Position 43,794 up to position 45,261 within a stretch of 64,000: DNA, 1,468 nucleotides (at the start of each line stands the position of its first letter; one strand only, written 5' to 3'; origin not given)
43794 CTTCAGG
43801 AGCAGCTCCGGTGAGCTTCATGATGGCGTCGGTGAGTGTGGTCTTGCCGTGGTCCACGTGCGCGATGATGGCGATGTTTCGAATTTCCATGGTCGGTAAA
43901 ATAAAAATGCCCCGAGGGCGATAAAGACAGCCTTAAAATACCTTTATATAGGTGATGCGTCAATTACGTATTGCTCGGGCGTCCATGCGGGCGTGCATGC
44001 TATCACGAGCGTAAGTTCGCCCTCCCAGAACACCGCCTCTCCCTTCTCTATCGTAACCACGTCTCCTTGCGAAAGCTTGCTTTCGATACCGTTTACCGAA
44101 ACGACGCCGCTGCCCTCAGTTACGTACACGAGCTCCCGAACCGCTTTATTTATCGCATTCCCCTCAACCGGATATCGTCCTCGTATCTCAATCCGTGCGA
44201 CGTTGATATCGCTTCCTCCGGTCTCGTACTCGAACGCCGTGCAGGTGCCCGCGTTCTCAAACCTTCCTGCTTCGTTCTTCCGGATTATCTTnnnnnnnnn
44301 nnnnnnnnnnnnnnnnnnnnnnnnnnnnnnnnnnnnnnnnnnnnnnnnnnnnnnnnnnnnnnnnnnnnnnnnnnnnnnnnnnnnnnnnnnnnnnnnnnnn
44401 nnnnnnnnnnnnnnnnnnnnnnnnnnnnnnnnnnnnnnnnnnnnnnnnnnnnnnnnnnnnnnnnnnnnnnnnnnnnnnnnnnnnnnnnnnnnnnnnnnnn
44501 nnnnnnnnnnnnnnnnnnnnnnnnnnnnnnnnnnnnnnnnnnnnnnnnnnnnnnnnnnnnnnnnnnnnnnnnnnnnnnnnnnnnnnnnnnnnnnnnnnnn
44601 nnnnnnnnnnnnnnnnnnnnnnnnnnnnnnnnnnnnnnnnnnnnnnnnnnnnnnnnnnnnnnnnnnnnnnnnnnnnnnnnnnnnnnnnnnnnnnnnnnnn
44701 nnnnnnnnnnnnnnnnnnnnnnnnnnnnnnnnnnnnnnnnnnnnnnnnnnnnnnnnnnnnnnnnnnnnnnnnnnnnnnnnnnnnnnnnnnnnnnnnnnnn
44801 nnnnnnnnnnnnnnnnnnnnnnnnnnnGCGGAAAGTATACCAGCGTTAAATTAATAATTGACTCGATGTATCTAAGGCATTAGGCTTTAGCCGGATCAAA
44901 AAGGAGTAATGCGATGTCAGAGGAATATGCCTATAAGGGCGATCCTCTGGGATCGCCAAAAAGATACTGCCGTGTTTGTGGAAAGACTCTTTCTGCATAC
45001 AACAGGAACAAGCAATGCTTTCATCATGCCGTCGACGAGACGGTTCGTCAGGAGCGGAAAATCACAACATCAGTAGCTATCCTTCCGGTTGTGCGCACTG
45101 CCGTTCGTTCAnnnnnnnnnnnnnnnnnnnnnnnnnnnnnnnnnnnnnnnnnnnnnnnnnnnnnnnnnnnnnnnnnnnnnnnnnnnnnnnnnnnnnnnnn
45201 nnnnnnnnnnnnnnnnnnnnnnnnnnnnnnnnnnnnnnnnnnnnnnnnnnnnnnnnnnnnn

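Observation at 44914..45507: Standalone DnaA domain-IV protein fused to an N-terminal zinc ribbon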

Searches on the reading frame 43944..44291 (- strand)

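Call 14: search_protein_families(library=pfam, proteins=[window:43944-44291:-], max_evalue=0.01)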
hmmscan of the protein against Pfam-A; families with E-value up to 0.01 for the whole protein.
window:43944-44291:- (115 aa): 3 families
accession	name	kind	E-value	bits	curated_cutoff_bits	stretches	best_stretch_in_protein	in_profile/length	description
PF05899.18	Cupin_3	-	1.6e-05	25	23.5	1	48-92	22-67/74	EutQ-like cupin domain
PF07883.17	Cupin_2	-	3.1e-05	24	27.2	1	53-85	20-52/70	Cupin domain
PF02311.25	AraC_binding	-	0.0023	18.1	21.1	1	53-87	25-59/135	AraC-like ligand binding domain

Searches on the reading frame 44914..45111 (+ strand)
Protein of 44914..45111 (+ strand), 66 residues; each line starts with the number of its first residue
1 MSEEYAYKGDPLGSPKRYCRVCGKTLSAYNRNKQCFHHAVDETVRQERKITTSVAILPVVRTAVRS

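Call 34: search_protein_families(library=pfam, proteins=[window:44914-45111:+], max_evalue=10)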
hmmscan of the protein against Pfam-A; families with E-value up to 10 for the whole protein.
seq(66 aa): 0 families

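Call 35: search_protein_families(library=ncbifam, proteins=[window:44914-45111:+], max_evalue=10)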
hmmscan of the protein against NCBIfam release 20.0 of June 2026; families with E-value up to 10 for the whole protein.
seq(66 aa): 1 family
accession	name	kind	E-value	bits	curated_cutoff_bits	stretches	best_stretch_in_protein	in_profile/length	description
TIGR03830.1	CxxCG_CxxCG_HTH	subfamily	0.072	12.9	61.8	1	4-56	17-70/127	type II TA system antitoxin MqsA family protein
